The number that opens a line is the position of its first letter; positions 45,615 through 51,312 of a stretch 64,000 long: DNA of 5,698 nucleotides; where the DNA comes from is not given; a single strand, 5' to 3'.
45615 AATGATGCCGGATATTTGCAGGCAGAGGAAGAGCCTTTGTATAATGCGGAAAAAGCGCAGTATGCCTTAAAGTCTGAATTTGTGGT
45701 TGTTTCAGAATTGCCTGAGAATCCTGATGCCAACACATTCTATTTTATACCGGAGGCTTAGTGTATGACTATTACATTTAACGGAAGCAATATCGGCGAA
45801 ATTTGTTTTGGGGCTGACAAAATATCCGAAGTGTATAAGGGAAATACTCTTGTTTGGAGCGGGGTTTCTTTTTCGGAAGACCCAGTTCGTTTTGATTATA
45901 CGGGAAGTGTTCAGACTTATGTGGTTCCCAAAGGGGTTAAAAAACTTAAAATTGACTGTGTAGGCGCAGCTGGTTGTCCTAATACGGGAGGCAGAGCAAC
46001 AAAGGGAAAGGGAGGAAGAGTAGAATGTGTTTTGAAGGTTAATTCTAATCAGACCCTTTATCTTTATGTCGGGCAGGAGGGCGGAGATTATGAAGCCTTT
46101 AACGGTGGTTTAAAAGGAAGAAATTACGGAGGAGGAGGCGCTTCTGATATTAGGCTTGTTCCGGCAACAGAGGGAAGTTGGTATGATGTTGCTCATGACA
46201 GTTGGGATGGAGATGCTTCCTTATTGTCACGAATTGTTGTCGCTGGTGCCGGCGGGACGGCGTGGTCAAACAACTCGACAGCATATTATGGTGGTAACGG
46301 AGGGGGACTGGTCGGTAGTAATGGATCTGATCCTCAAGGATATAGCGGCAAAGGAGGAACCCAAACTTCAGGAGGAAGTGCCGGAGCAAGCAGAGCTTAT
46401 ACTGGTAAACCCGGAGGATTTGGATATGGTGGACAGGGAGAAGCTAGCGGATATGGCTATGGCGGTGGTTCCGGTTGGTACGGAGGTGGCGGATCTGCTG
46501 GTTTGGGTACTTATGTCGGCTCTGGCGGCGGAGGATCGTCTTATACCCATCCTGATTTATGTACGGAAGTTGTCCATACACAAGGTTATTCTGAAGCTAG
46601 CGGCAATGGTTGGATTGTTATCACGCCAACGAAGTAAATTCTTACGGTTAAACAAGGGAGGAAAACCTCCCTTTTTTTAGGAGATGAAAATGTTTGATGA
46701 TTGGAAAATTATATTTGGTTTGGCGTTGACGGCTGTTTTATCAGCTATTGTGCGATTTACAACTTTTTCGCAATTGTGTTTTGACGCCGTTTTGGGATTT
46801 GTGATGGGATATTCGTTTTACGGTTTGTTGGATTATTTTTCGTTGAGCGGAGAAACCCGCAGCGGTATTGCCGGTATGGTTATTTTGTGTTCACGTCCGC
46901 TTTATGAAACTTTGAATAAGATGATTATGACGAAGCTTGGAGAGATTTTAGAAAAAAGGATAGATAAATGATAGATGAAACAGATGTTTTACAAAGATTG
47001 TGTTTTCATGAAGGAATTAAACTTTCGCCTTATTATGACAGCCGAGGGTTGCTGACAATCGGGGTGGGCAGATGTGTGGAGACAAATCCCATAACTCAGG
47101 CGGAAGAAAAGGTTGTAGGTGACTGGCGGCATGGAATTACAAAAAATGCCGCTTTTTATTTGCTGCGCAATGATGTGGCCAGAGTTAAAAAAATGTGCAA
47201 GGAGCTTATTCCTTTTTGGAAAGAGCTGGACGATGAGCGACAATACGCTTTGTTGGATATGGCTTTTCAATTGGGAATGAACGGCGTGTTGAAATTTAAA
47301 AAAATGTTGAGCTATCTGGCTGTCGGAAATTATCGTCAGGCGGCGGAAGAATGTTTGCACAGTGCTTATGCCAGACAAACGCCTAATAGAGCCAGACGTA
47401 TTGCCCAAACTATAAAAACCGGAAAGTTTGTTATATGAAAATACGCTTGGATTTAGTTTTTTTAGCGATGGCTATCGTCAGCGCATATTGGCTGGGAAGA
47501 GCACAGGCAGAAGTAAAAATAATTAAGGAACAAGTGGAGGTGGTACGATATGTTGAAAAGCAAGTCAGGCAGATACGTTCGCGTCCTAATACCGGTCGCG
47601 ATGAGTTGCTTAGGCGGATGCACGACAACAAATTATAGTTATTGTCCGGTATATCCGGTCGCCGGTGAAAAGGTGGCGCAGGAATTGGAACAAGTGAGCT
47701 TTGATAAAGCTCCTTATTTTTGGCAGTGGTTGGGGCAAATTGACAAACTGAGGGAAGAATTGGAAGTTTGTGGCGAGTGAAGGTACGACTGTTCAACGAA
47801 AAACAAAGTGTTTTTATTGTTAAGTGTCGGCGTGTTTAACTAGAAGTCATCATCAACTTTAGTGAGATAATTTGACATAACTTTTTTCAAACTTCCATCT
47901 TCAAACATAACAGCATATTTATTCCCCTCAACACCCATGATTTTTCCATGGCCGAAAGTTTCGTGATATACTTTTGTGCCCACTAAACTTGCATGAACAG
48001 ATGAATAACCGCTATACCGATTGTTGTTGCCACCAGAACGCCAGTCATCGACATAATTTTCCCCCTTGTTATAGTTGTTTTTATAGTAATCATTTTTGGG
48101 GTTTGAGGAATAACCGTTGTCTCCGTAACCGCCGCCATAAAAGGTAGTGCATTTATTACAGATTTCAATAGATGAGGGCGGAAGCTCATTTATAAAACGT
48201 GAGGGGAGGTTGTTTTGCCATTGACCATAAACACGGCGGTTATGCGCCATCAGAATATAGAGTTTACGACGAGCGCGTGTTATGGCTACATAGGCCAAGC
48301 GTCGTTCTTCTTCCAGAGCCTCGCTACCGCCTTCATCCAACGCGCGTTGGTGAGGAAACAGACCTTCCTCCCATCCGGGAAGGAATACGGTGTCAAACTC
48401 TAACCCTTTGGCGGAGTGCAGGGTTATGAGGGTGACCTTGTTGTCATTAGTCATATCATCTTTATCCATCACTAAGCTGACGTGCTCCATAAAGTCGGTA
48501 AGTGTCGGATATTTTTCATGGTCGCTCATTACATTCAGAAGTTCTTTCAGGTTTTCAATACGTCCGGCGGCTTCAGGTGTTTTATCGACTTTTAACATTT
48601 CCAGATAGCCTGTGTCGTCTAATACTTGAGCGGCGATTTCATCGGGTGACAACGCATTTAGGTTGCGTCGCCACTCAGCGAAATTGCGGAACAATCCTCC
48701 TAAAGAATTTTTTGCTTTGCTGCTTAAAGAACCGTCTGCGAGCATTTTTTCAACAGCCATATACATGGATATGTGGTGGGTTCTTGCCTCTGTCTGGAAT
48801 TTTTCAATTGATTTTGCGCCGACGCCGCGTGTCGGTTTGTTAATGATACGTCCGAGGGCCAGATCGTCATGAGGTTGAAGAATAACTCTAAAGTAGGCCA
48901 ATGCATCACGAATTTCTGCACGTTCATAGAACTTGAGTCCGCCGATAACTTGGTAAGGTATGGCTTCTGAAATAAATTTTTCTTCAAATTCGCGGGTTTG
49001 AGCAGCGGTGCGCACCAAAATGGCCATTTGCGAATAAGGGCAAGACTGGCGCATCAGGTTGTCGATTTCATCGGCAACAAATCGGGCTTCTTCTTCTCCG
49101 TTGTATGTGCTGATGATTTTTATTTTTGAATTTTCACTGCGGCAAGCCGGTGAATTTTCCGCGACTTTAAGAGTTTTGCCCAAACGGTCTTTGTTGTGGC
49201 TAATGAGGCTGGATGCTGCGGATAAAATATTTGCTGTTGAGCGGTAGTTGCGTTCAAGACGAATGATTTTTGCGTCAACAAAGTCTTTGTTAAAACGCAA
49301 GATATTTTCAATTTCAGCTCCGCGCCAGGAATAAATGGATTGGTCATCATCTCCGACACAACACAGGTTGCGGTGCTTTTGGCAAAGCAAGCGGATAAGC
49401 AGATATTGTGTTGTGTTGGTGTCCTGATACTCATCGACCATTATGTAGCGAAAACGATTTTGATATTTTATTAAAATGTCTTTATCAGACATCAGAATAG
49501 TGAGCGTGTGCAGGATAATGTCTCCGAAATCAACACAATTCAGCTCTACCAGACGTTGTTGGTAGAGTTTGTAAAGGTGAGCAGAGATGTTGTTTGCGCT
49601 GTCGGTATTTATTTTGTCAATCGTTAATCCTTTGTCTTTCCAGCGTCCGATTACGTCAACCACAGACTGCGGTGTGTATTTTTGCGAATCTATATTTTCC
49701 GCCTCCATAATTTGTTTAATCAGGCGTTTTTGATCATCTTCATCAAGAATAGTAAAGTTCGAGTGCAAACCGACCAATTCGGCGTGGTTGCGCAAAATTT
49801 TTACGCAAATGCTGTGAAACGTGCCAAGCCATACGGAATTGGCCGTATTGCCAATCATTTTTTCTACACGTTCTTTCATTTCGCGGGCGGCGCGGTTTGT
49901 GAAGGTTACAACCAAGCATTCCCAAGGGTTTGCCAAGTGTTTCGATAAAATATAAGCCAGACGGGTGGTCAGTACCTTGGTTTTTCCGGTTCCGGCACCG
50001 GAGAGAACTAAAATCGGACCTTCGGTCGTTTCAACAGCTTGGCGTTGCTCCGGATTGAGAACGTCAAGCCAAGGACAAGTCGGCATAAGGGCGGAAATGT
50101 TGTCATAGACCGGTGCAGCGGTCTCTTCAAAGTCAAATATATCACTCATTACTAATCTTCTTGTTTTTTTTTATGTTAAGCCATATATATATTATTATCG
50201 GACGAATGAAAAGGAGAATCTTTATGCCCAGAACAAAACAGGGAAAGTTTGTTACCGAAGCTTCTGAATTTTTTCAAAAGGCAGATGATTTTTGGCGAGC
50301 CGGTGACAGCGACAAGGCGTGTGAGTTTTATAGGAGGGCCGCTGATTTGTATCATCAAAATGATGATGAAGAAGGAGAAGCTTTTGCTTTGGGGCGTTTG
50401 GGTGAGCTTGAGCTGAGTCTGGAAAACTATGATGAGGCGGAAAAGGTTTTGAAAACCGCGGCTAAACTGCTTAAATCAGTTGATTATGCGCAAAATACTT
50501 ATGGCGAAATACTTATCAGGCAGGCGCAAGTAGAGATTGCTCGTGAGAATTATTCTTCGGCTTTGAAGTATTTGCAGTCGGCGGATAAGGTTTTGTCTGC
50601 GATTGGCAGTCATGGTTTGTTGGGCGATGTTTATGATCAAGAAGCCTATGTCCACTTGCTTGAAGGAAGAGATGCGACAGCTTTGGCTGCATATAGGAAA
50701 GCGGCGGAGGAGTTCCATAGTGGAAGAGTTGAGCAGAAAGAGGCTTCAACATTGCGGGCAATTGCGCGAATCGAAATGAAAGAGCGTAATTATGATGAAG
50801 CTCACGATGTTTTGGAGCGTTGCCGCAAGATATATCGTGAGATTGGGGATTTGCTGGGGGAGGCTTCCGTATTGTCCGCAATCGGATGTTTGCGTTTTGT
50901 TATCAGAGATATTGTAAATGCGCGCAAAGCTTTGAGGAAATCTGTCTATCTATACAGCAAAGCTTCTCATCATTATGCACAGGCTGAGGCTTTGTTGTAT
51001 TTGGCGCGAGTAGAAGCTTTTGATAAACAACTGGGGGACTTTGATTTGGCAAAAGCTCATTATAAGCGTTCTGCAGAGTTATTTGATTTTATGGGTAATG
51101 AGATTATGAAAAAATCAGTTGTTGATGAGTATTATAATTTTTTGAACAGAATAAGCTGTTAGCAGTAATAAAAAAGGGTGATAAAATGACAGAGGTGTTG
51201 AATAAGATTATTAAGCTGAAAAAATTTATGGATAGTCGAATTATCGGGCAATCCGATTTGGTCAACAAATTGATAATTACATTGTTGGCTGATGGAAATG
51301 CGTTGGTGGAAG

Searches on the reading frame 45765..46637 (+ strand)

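Call 86: search_protein_families(library=pfam, proteins=[window:45765-46637:+], max_evalue=0.0001)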
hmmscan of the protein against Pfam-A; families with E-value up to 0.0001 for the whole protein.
window:45765-46637:+ (290 aa): 1 family
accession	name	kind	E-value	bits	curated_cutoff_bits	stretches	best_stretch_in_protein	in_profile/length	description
PF12810.13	ALK_LTK_GRD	-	1.8e-27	97.3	24.5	1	62-287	11-241/243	ALK/LTK, Glycine-rich domain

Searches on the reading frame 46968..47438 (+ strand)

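Call 86: search_protein_families(library=pfam, proteins=[window:46968-47438:+], max_evalue=0.0001)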
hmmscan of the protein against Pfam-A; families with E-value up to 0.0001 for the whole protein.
window:46968-47438:+ (156 aa): 1 family
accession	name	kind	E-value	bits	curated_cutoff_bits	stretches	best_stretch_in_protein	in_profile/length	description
PF00959.24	Phage_lysozyme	-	1.2e-12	48.7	22.3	1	14-134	3-109/125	Phage lysozyme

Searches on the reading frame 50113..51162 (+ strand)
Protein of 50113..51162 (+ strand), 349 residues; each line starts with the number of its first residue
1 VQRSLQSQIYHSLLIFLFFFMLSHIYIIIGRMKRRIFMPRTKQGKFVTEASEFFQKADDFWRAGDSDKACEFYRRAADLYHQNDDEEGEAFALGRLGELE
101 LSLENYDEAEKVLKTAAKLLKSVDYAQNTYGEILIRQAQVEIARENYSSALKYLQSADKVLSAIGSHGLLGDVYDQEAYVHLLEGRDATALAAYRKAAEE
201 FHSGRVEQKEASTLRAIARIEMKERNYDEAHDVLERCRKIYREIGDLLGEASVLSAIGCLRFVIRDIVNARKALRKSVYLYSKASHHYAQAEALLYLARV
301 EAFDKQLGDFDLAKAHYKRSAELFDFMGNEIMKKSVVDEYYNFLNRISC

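Call 86: search_protein_families(library=pfam, proteins=[window:50113-51162:+], max_evalue=0.0001)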
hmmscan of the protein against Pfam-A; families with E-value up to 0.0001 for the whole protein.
window:50113-51162:+ (349 aa): 9 families
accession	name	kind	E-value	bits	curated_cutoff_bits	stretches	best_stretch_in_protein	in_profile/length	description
PF13424.12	TPR_12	-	1.9e-21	76.4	30.1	2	56-121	9-76/77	Tetratricopeptide repeat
PF07719.23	TPR_2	-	1.3e-14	53.5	27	0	90-119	1-30/34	Tetratricopeptide repeat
PF13428.12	TPR_14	-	5e-12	45.7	23.5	0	213-243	3-33/44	Tetratricopeptide repeat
PF14938.12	SNAP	-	2.6e-10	40.7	25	1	147-340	7-199/282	Soluble NSF attachment protein, SNAP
PF13181.12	TPR_8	-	2.8e-09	36.8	25.7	0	93-119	4-30/34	Tetratricopeptide repeat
PF00515.34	TPR_1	-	3.7e-06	27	27.8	0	90-119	1-30/34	Tetratricopeptide repeat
PF25068.1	ARM_TT21_4th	-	4.2e-05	24.3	30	0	72-160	14-102/153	Tetratricopeptide repeat protein 21 forth ARM domain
PF09976.15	TPR_21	-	4.4e-05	23.7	25.5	1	55-158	81-180/193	Tetratricopeptide repeat-like domain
PF10602.15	RPN7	-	5.5e-05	23.4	29.6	0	132-203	74-138/174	26S proteasome subunit RPN7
